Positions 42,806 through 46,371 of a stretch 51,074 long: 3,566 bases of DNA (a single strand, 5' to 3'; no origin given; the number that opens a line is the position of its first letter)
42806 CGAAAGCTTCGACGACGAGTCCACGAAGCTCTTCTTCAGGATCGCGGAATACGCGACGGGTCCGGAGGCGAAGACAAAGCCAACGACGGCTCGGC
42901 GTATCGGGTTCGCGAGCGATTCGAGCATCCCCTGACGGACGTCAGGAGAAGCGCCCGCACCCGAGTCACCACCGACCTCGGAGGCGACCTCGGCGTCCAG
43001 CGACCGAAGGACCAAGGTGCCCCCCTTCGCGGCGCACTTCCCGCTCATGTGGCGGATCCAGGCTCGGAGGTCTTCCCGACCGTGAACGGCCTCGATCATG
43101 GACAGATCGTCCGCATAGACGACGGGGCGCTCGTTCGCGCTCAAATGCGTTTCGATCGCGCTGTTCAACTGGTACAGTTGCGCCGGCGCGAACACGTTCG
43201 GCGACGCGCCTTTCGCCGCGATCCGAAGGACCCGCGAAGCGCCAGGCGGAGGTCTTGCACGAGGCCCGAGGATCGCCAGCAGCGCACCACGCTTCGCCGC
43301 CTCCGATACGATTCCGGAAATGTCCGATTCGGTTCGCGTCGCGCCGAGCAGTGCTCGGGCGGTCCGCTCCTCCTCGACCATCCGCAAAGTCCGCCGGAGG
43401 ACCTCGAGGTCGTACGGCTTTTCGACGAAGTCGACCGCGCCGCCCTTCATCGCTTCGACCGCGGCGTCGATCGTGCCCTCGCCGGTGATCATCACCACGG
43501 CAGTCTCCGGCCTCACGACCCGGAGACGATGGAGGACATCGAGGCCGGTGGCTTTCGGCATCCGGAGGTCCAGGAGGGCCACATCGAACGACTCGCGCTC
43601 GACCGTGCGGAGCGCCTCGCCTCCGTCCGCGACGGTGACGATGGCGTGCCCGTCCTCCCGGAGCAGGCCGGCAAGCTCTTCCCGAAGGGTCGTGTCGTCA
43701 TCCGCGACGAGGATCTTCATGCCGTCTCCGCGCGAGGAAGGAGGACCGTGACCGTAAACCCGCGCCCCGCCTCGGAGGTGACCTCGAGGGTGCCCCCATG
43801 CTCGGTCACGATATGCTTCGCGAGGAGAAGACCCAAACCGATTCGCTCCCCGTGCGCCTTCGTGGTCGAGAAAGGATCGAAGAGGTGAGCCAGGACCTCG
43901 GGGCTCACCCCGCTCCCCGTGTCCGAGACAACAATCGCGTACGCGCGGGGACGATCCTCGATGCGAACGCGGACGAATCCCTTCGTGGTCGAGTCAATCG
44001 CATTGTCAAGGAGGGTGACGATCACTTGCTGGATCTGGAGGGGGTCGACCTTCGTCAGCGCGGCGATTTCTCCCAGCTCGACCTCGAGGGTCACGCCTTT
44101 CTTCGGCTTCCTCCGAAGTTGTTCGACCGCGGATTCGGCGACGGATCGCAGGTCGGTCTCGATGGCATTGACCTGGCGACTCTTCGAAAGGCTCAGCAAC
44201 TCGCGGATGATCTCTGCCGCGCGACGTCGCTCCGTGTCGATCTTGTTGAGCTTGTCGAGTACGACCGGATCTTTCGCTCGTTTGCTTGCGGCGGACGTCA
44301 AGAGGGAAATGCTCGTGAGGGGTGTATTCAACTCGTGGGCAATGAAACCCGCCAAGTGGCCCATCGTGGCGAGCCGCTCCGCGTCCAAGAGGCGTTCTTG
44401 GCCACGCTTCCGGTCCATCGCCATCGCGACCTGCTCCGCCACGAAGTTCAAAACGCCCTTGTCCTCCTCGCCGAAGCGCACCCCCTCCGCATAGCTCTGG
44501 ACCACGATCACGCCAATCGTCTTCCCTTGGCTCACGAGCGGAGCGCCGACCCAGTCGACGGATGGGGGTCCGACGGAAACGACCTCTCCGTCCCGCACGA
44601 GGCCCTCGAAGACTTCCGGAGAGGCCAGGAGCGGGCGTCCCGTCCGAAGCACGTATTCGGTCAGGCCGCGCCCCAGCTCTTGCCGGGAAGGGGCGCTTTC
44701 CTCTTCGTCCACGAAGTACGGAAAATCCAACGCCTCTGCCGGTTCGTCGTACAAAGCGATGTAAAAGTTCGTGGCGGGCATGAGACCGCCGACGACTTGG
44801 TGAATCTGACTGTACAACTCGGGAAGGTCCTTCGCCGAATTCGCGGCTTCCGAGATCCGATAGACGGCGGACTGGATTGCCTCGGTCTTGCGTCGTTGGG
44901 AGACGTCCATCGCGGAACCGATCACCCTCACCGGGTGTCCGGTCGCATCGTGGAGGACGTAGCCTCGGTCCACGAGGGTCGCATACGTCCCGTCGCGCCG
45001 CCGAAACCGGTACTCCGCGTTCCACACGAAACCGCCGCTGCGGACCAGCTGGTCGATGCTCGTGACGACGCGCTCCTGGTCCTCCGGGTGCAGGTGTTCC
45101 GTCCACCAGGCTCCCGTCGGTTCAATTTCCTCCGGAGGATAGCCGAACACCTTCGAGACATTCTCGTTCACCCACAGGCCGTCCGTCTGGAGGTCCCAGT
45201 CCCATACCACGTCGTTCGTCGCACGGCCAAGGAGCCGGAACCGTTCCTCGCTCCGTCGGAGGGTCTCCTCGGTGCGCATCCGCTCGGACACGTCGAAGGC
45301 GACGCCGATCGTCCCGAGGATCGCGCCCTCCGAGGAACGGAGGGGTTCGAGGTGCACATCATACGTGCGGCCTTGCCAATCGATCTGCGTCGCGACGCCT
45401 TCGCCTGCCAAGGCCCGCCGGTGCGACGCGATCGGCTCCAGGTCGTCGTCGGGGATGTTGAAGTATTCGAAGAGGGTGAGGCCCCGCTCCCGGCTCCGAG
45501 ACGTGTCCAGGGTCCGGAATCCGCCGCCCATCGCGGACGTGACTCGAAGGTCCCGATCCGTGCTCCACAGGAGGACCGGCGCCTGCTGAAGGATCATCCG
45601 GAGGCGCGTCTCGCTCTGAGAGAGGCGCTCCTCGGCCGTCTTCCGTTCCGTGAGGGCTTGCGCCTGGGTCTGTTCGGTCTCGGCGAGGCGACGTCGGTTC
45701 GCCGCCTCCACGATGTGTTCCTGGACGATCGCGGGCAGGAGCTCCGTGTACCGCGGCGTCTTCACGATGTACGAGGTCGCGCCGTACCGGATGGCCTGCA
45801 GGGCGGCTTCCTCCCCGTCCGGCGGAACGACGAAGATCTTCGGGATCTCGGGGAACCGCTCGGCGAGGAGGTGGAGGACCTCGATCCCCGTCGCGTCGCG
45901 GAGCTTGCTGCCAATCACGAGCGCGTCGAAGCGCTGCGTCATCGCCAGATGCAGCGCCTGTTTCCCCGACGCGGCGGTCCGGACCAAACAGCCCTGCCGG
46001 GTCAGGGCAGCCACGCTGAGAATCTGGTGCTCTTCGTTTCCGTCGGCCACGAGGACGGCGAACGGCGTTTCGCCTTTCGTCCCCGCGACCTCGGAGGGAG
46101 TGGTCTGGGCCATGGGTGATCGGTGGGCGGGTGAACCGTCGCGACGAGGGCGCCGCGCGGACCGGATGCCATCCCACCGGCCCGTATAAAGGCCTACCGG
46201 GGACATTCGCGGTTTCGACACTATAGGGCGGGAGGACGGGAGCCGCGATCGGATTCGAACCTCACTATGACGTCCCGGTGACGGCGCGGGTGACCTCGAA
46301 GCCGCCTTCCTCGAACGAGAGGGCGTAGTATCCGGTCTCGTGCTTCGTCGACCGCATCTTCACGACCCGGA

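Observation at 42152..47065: Co-directional cassette: KaiC-like ATPase -> PAS/GAF histidine kinase with pseudo-receiver -> REC-DUF835-wHTH regulator -> CheY; architecture parallels cyanobacterial clock-output wiring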

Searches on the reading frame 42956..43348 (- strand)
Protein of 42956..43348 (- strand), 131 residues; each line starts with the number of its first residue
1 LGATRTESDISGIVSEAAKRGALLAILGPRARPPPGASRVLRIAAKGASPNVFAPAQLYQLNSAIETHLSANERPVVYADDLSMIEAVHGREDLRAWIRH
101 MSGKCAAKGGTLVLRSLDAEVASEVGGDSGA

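Call 57: predict_structure(alignment_id=A6)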
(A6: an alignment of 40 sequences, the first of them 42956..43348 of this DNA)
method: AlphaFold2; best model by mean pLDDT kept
length: 131 residues; sequences in the alignment: 40
mean_pLDDT: 87.5   pTM: 0.80
mean pLDDT of the five models: 87.5, 86.4, 86.2, 86.1, 85.9
residues with pLDDT >= 90: 102; 70-90: 7; 50-70: 14; < 50: 8
segments of 3 or more residues with pLDDT < 50: 1-4, 128-131
pLDDT, mean of each block of 10 residues (from residue 1): 61 94 96 95 94 96 97 96 95 94 95 77 52 37
secondary structure, 60 per line:
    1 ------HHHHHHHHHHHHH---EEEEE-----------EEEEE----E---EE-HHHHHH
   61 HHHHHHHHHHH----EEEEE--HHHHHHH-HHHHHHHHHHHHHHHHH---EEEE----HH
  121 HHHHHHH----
elements in order: H7-19 E23-27 E39-43 H55-71 E76-80 H83-89 H91-107 E111-114 H119-127

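Call 60: fold_search(model_id=the predicted structure, library=pdb)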
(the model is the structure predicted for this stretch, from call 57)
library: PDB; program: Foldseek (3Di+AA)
matches with E <= 10: 995; with E <= 0.001: 0
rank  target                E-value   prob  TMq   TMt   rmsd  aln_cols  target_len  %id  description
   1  2zri                  1.4e-02  0.89  0.45  0.23   5.6       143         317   14  MsRecA Q196A ADP form IV (released 2008-12-09)
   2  2zrd                  2.2e-02  0.85  0.46  0.23   5.6       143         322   13  MsRecA Q196N ADP form IV (released 2008-12-09)
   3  2gbl_A                4.8e-02  0.69  0.43  0.15   5.7       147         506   15  Crystal Structure of Full Length Circadian Clock Protein KaiC with Phosphorylation Sites (released 2007-01-23)
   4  1tf7_A                6.3e-02  0.75  0.46  0.16   5.7       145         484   13  Crystal Structure of Circadian Clock Protein KaiC (released 2004-08-24)
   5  3k0f_C                7.1e-02  0.69  0.45  0.16   5.8       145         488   14  Crystal structure of the phosphorylation-site double mutant T426A/T432A of the KaiC circadian clock protein (released 2010-03-31)
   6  4tlc_C                7.6e-02  0.63  0.42  0.29   6.1       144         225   13  Crystal structure of N-terminal C1 domain of KaiC (released 2015-07-01)
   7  8s0c_D                8.1e-02  0.38  0.35  0.18   7.6       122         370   14  H. sapiens ORC1-5 bound to double stranded DNA as part of the MCM-ORC complex (released 2024-10-02)
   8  4yds                  8.6e-02  0.85  0.50  0.33   5.3       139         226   12  FlaH from Sulfolobus acidocaldarius with ATP and Mg-Ion (released 2015-11-11)
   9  2zr9                  9.8e-02  0.82  0.53  0.26   4.7       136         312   13  MsRecA Q196E dATP form IV (released 2008-12-09)
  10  9ox9_F                9.8e-02  0.38  0.38  0.12   9.5       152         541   11  Cryo-EM structure of S. Mansoni p97 bound to CB-5083 (released 2025-08-13)
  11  9p02_C                1.0e-01  0.44  0.40  0.14   7.4       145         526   12  Cryo-EM structure of S. Mansoni p97 bound to compound 739 (released 2025-08-13)
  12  8q4d_E                1.0e-01  0.28  0.36  0.24   7.8       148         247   14  IstA-IstB(E167Q) Strand Transfer Complex (released 2024-07-10)
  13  2gbl_B                1.2e-01  0.66  0.47  0.16   5.8       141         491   14  Crystal Structure of Full Length Circadian Clock Protein KaiC with Phosphorylation Sites (released 2007-01-23)
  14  9ox9_C                1.3e-01  0.33  0.38  0.12   9.5       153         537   11  Cryo-EM structure of S. Mansoni p97 bound to CB-5083 (released 2025-08-13)
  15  3s1a_C                1.4e-01  0.63  0.46  0.16   5.6       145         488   13  Crystal structure of the phosphorylation-site double mutant S431E/T432E of the KaiC circadian clock protein (released 2011-09-21)
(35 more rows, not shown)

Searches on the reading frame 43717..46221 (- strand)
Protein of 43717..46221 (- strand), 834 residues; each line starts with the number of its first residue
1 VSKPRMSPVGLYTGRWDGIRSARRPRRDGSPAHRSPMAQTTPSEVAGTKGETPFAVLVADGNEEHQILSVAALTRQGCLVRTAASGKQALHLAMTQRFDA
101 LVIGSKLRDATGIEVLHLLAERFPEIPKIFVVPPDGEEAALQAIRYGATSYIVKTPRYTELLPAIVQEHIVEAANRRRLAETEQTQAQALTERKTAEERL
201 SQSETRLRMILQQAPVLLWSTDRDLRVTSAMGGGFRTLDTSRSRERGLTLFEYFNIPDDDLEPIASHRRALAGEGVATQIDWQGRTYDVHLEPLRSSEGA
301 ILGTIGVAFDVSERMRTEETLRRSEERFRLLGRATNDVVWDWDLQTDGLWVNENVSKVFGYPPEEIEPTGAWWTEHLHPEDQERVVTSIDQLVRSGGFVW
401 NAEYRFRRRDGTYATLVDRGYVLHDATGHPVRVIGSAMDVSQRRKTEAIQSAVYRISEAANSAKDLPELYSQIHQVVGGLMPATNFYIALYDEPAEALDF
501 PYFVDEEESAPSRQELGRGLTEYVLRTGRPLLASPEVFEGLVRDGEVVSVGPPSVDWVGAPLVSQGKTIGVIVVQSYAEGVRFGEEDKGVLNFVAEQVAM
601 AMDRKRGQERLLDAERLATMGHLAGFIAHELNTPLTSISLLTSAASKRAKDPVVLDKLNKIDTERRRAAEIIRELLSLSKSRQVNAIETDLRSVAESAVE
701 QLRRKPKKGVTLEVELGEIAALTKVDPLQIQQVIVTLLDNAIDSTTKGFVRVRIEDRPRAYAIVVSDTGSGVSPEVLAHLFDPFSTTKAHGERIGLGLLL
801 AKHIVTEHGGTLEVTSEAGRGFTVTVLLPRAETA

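Call 3: search_protein_families(library=pfam, proteins=[window:43717-46221:-], max_evalue=0.1)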
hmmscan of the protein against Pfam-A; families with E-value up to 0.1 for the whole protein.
window:43717-46221:- (834 aa): 13 families
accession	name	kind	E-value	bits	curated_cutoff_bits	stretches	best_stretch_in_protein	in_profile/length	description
PF02518.31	HATPase_c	-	1.3e-24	87.2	26.4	1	726-831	2-110/111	Histidine kinase-, DNA gyrase B-, and HSP90-like ATPase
PF08447.18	PAS_3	-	2.1e-23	82.8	25.6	1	350-436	3-88/89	PAS fold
PF13185.12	GAF_2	-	2.7e-13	50.7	28.6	1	464-603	2-136/136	GAF domain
PF00072.30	Response_reg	-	4.5e-13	49.8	30.2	1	56-164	1-109/111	Response regulator receiver domain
PF08448.16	PAS_4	-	1e-10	42.3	23.1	2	212-314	2-108/110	PAS fold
PF00989.32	PAS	-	1.4e-10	41.6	22.6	1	327-440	2-113/113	PAS fold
PF01590.32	GAF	-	1.9e-10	41.8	22.4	1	465-601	1-132/133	GAF domain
PF00512.31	HisKA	-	9.3e-10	38.9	26.9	1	622-682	4-64/66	His Kinase A (phospho-acceptor) domain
PF13426.13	PAS_9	-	7.2e-07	29.9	27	1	349-442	14-103/103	PAS domain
PF14501.12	HATPase_c_5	-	1.9e-05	25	22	1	728-829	4-102/102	GHKL domain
PF13589.12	HATPase_c_3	-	0.00084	19.8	25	1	731-789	4-62/137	Histidine kinase-, DNA gyrase B-, and HSP90-like ATPase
PF13581.12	HATPase_c_2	-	0.0019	18.7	27.4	1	746-819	52-118/127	Histidine kinase-like ATPase domain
PF13492.12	GAF_3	-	0.011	16.6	27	0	551-604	77-129/129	GAF domain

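Call 6: search_protein_families(library=ncbifam, proteins=[window:43717-46221:-], max_evalue=0.01)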
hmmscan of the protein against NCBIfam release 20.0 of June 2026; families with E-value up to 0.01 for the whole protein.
window:43717-46221:- (834 aa): 120 families (the best 25 are shown)
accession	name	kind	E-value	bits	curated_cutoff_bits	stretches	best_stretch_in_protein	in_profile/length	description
NF008468.0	PRK11360.1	equivalog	5.3e-50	170.4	646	1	603-832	379-610/616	two-component system sensor histidine kinase AtoS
TIGR02916.1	PEP_his_kin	equivalog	4e-40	138.1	300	1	554-829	410-679/679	XrtA/PEP-CTERM system histidine kinase PrsK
NF052574.1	HisKinEspCMyxo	equivalog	2e-39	135.4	1200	1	586-833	384-640/785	serine histidine kinase EspC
NF010411.0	PRK13837.1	equivalog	8.4e-39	133.2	647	1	558-832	381-677/828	two-component system VirA-like sensor kinase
NF007688.0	PRK10364.1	equivalog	2.8e-36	125.2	479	1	604-831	224-452/460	two-component system sensor histidine kinase ZraS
NF041777.1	sens_FixL_Rhizob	equivalog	8.7e-35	120.3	850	2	608-833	250-484/485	sensor protein FixL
NF052573.1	HisKinEspAMyxo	equivalog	1.9e-34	118.8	1400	2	602-831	366-612/755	serine histidine kinase EspA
NF047466.1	hybrid_RR_LvrB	exception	2e-32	112.8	500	2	607-826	139-372/377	hybrid histidine kinase/response regulator LvrB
NF041880.1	EPS_EpsF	equivalog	1.4e-31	109.5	900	3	624-829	278-492/492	response regulator EpsF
TIGR02956.1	TMAO_torS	equivalog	6.7e-30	103.9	676.5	2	685-831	533-685/967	TMAO reductase system sensor histidine kinase/response regulator TorS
NF047497.1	HK_LIC_12097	equivalog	4.6e-29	101.3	500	1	591-822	121-359/367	LIC_12097 family sensor histidine kinase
NF046044.1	PnpS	equivalog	1.8e-28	99.7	400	1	627-829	177-390/390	two-component system histidine kinase PnpS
NF046020.1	HisKinCckABruc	equivalog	5.7e-28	97.3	1000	1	603-831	463-708/868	cell cycle histidine kinase CckA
NF046026.1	HisKinCckACaul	equivalog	6.2e-28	97.3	1000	1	604-832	286-534/678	cell cycle histidine kinase CckA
NF053867.1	SprKinKinDBac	equivalog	2.7e-27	95.4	775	1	603-832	268-499/500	sporulation kinase KinD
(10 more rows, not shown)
